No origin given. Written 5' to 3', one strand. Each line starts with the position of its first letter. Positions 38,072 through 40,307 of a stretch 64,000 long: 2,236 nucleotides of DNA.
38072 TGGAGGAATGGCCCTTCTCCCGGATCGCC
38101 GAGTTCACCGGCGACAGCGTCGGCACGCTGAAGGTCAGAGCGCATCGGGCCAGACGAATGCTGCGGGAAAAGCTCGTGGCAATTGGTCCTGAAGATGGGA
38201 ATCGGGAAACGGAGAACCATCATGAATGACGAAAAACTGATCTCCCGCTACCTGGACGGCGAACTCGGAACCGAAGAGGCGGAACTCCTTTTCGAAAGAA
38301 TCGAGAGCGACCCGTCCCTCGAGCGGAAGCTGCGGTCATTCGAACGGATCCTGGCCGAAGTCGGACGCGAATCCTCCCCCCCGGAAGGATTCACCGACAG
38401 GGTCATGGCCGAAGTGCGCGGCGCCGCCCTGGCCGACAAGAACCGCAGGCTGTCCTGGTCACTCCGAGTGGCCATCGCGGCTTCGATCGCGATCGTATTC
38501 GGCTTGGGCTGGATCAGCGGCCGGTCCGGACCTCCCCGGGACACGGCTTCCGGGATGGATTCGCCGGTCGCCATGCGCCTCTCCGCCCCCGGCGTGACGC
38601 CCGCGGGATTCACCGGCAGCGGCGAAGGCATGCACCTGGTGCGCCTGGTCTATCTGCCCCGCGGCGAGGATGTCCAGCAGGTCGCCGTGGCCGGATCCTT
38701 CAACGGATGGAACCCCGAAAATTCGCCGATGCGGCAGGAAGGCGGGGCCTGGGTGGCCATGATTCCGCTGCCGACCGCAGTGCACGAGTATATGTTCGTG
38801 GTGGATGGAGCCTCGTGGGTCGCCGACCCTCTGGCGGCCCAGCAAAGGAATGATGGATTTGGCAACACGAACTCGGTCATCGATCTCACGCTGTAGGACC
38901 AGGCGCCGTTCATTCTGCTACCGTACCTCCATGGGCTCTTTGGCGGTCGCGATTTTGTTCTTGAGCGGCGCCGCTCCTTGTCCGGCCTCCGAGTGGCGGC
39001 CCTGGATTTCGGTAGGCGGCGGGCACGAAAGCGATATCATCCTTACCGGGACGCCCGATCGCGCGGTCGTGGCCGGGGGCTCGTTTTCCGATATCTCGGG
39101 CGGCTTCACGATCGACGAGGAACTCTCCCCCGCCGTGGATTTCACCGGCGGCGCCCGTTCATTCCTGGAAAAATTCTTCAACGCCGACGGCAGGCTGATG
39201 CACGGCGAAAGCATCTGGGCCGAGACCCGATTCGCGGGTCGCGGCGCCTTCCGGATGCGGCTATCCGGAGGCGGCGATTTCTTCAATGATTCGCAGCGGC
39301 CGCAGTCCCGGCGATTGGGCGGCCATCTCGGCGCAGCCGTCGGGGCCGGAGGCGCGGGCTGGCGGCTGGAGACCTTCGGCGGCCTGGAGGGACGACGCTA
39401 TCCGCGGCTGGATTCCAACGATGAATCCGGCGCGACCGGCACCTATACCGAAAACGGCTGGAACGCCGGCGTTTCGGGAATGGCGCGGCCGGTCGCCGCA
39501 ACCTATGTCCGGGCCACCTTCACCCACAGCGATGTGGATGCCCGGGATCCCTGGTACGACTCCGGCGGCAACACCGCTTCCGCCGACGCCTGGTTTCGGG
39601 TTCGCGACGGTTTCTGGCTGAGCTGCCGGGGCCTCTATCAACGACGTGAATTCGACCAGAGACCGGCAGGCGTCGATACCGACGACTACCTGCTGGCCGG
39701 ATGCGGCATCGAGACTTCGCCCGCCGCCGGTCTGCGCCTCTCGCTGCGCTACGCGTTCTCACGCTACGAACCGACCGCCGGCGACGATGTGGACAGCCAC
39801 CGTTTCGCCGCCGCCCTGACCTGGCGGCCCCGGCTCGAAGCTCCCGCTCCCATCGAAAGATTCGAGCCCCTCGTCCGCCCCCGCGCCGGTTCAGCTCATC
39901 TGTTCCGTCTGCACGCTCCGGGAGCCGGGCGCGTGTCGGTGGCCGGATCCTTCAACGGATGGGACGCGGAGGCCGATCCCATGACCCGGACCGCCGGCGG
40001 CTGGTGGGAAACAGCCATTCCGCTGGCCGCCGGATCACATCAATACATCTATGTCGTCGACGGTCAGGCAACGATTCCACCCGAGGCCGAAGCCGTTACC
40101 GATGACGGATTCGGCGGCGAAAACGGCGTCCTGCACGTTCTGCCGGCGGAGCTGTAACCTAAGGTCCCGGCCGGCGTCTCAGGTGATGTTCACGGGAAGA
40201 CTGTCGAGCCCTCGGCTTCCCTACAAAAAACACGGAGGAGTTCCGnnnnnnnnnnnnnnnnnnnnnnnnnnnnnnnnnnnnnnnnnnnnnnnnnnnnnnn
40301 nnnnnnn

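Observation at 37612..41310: ECF sigma / anti-sigma pair whose periplasmic sensor is a CBM48 (AMPK glycogen-binding-like) domain, followed by a secreted protein ending in the same domain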

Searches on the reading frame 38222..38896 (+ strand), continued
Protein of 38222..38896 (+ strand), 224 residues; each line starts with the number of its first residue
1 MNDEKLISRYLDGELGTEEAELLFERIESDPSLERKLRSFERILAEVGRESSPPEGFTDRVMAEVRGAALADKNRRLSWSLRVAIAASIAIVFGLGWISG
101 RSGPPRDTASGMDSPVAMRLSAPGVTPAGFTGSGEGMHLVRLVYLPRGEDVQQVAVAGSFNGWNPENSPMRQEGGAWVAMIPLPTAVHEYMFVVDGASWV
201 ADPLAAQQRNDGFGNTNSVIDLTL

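Call 69: find_encoding_contigs(protein=P0087, flank=8000, max_places=1)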
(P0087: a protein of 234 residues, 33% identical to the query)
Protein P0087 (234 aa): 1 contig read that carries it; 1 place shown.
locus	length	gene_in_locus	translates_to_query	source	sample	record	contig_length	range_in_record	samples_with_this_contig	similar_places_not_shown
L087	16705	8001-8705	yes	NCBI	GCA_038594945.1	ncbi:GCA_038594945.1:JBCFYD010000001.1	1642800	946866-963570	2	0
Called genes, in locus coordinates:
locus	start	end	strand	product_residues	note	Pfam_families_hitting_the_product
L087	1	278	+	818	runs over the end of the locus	PF00521:DNA_topoisoIV, PF03989:DNA_gyraseA_C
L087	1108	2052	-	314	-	PF08220:HTH_DeoR (weak), PF08279:HTH_11, PF13384:HTH_23 (weak), PF13280:WYL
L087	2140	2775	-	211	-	PF02527:GidB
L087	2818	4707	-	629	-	PF01134:GIDA, PF07992:Pyr_redox_2 (faint), PF12831:FAD_oxidored (weak), PF21680:GIDA_C_1st, PF13932:SAM_GIDA_C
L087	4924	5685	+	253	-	PF00483:NTP_transferase, PF01128:IspD (weak), PF12804:NTP_transf_3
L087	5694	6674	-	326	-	PF01073:3Beta_HSD, PF01370:Epimerase, PF02719:Polysacc_synt_2 (weak), PF04321:RmlD_sub_bind, PF05368:NmrA, PF13460:NAD_binding_10, PF16363:GDP_Man_Dehyd, PF07993:NAD_binding_4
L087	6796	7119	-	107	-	-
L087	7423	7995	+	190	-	PF04542:Sigma70_r2, PF08281:Sigma70_r4_2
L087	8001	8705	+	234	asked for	PF02922:CBM_48 (weak), PF16561:AMPK1_CBM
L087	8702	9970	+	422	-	PF16561:AMPK1_CBM (weak)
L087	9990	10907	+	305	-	-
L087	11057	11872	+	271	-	PF14321:DUF4382, PF13620:CarboxypepD_reg (weak)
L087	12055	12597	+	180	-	-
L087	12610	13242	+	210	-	-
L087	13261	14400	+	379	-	-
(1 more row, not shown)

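Call 71: list_cluster_members(proteins=[window:38222-38896:+, window:38931-40157:+, window:40246-41310:+, window:41400-42215:-, window:35027-36400:+])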
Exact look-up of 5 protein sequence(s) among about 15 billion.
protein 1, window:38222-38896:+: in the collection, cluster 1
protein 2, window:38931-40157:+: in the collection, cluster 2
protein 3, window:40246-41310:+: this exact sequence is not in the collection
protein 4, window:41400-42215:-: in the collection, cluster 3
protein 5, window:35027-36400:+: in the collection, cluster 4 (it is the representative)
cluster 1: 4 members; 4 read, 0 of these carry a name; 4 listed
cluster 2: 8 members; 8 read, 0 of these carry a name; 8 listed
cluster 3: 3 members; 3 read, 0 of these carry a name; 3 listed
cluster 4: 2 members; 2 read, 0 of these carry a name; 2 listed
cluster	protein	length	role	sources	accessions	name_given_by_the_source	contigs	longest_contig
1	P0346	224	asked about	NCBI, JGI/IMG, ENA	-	-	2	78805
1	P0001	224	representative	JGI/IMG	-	-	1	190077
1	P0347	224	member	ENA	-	-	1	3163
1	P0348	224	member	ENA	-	-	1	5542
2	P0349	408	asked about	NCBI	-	-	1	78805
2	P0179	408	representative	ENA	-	-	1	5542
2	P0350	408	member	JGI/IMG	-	-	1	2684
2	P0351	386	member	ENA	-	-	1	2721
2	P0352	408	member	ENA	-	-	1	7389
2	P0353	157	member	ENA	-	-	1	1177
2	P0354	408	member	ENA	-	-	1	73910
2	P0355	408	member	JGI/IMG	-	-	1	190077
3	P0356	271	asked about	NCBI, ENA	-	-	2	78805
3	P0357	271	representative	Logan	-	-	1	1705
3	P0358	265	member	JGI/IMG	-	-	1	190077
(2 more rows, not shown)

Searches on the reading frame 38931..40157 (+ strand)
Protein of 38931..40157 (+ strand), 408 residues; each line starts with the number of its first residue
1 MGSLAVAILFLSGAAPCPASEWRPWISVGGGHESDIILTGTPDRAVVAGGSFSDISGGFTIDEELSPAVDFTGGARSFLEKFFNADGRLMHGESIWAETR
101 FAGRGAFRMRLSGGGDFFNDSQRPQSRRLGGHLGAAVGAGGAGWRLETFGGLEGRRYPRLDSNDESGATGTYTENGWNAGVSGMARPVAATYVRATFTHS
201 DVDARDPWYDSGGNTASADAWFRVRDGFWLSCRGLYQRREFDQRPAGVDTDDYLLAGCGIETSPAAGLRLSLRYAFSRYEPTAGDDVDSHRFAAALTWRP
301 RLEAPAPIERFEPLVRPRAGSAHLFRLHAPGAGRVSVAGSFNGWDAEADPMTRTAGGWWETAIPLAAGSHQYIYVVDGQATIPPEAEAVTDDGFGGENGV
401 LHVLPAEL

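Call 3: search_protein_families(library=pfam, proteins=[window:38931-40157:+], max_evalue=1)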
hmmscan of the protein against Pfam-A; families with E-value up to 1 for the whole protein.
window:38931-40157:+ (408 aa): 3 families
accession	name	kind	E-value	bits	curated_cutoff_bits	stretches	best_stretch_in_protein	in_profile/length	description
PF02922.24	CBM_48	-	1.1e-10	42.1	22.4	1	323-380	13-72/83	Carbohydrate-binding module 48 (Isoamylase N-terminal domain)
PF16561.11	AMPK1_CBM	-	3e-10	40.6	26.8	1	331-403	10-79/85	Glycogen recognition site of AMP-activated protein kinase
PF16760.10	CBM53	-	8.6e-05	23.2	27.6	1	333-367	11-50/57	Starch/carbohydrate-binding module (family 53)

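Call 4: search_protein_families(library=ncbifam, proteins=[window:38931-40157:+], max_evalue=1)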
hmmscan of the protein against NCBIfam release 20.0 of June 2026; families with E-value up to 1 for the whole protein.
window:38931-40157:+ (408 aa): 6 families
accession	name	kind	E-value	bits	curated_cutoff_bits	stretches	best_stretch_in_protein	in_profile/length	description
NF009221.0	PRK12568.1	equivalog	2.8e-08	32.3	1270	1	325-377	157-209/745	1,4-alpha-glucan branching enzyme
NF008967.0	PRK12313.1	equivalog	9.4e-08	30.9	577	1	322-379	39-96/633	1,4-alpha-glucan branching protein GlgB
NF003811.1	PRK05402.1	equivalog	1.9e-07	30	741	1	323-379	31-88/619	1,4-alpha-glucan branching protein GlgB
NF011294.0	PRK14706.1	equivalog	2.9e-06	25.8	1284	1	325-379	45-99/642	1,4-alpha-glucan branching enzyme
TIGR01515.1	branching_enzym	equivalog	4.2e-06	25.6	463.95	1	324-376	31-84/607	1,4-alpha-glucan branching enzyme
TIGR02402.1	trehalose_TreZ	equivalog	0.00072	18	538.8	1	325-396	3-70/545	malto-oligosyltrehalose trehalohydrolase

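Call 24: find_homologous_proteins(query=window:38931-40157:+)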
Query window:38931-40157:+ (408 aa): 32 proteins with E <= 0.001 among 8000 candidates.
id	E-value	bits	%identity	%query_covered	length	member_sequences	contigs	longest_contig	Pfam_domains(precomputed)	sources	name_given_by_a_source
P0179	3.9e-275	931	100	100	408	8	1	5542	PF02922.25,PF16561.12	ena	-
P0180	5.5e-150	518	58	100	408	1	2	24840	PF02922.25,PF16561.12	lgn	-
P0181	3.8e-127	443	53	100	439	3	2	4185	PF16561.12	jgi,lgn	-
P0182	8.5e-111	389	49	99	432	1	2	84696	PF02922.25,PF16561.12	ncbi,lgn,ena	-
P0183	7.2e-91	323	43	100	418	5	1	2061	PF02922.25,PF16561.12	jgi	jgi:hypothetical protein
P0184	7.1e-87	310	42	100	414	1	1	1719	PF02922.25,PF16561.12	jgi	jgi:hypothetical protein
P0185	3.2e-75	272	39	99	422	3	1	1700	PF02922.25,PF16561.12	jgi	jgi:hypothetical protein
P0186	1.2e-72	263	39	99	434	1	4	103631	PF02922.25,PF16561.12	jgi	jgi:hypothetical protein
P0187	3.8e-71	258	37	99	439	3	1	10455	PF02922.25,PF16561.12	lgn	-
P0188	4.4e-71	258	38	98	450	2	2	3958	PF02922.25,PF16561.12,PF13505.13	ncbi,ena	-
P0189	4.7e-67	245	36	98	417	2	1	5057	PF02922.25,PF16561.12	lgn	-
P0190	4.6e-65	238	37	93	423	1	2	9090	PF02922.25,PF16561.12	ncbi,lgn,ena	-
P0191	1.5e-64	237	37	94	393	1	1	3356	PF02922.25,PF16561.12,PF13505.13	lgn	-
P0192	1.5e-64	237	35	96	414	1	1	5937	PF02922.25,PF16561.12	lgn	-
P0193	7.6e-63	231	36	95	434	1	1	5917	PF02922.25,PF16561.12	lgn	-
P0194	1.4e-62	230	34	98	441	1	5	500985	PF02922.25,PF16561.12,PF13505.13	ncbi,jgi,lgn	-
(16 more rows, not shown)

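Call 39: predict_structure(alignment_id=A2)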
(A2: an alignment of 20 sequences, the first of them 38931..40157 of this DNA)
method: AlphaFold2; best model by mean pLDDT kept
length: 408 residues; sequences in the alignment: 20
mean_pLDDT: 83.4   pTM: 0.65
mean pLDDT of the five models: 83.4, 83.0, 81.7, 79.6, 72.1
residues with pLDDT >= 90: 200; 70-90: 144; 50-70: 29; < 50: 35
segments of 3 or more residues with pLDDT < 50: 1-18, 40-43, 304-314
pLDDT, mean of each block of 10 residues (from residue 1): 37 41 90 76 65 94 81 93 91 93 85 95 89 94 88 95 93 97 87 94 91 95 88 94 74 93 89 90 65 94 47 61 88 93 87 90 89 92 75 69 76
secondary structure, 60 per line:
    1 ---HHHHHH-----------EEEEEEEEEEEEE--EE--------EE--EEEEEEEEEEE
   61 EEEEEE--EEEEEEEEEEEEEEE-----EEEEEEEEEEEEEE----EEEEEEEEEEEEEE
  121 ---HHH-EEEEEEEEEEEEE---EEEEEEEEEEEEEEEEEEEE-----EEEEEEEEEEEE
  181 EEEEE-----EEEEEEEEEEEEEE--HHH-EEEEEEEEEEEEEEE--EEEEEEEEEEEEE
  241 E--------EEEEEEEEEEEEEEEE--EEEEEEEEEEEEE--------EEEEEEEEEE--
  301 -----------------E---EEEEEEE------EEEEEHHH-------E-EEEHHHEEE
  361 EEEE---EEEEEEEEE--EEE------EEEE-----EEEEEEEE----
elements in order: H4-9 E21-33 E50-66 E69-83 E89-102 E107-120 E128-140 E144-163 E169-185 E191-204 E211-225 E228-241 E250-265 E268-280 E289-298 E322-328 E335-339 E352-354 E358-364 E368-376 E379-381 E388-391 E397-404

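Call 43: fold_search(model_id=the predicted structure, library=pdb)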
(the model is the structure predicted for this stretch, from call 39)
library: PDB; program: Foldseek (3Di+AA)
matches with E <= 10: 1113; with E <= 0.001: 364
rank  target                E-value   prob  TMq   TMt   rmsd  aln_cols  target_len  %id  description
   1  2iwv_A                4.0e-09  1.00  0.45  0.61   6.2       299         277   12  Structure of the monomeric outer membrane porin OmpG in the open and closed conformation (released 2006-08-14)
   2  6ehe                  1.0e-08  1.00  0.37  0.48   9.3       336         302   11  OmpTdeltaL8 (loop L8 deletion mutant of OmpT), an outer membrane protein of Vibrio cholerae (released 2018-04-25)
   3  2x9k                  1.9e-08  1.00  0.43  0.58   6.4       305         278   11  Structure of a E.coli porin (released 2011-01-26)
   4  5oyk                  2.3e-08  1.00  0.40  0.49   9.8       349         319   11  Outer-membrane expressed OmpT of Vibrio cholerae (released 2018-04-25)
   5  2wvp                  2.4e-08  1.00  0.42  0.60   6.4       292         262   12  Synthetically modified OmpG (released 2010-07-14)
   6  9a32_MODEL_1_A        2.7e-08  1.00  0.41  0.44  11.1       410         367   10  Model of E. coli OmpC by in-cell photo-crosslinking MS and deep learning (released 2023-02-24)
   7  7q5c                  3.7e-08  1.00  0.41  0.61   6.2       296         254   12  Crystal structure of OmpG in space group 96 (released 2022-11-16)
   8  6ehd                  3.7e-08  1.00  0.39  0.48  11.9       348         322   10  OmpT (in-vitro folded), an outer membrane protein of Vibrio cholerae (released 2018-04-25)
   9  2f1c                  4.5e-08  1.00  0.39  0.58   6.6       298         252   11  Crystal structure of the monomeric porin OmpG (released 2006-06-27)
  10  3kvn_X                6.0e-08  1.00  0.27  0.20  17.5       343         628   11  Crystal structure of the full-length autotransporter EstA from Pseudomonas aeruginosa (released 2010-01-26)
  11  6ehf                  6.3e-08  1.00  0.42  0.52   9.9       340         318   10  OmpT (in-vitro folded), an outer membrane protein Vibrio cholerae (trimer form) (released 2018-04-25)
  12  4v3h_B                8.7e-08  1.00  0.41  0.50   7.2       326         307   11  Crystal structure of CymA from Klebsiella oxytoca (released 2015-06-03)
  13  8jto                  1.1e-07  1.00  0.40  0.46   9.0       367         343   11  Outer membrane porin of Burkholderia pseudomallei (BpsOmp38) in complex with ceftazidime (released 2024-06-26)
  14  3kvn_A                1.3e-07  1.00  0.27  0.20  16.8       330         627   12  Crystal structure of the full-length autotransporter EstA from Pseudomonas aeruginosa (released 2010-01-26)
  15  8wv0_B                1.6e-07  1.00  0.40  0.48   9.6       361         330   10  Outer membrane porin of Burkholderia pseudomallei (BpsOmp38) (released 2024-10-30)
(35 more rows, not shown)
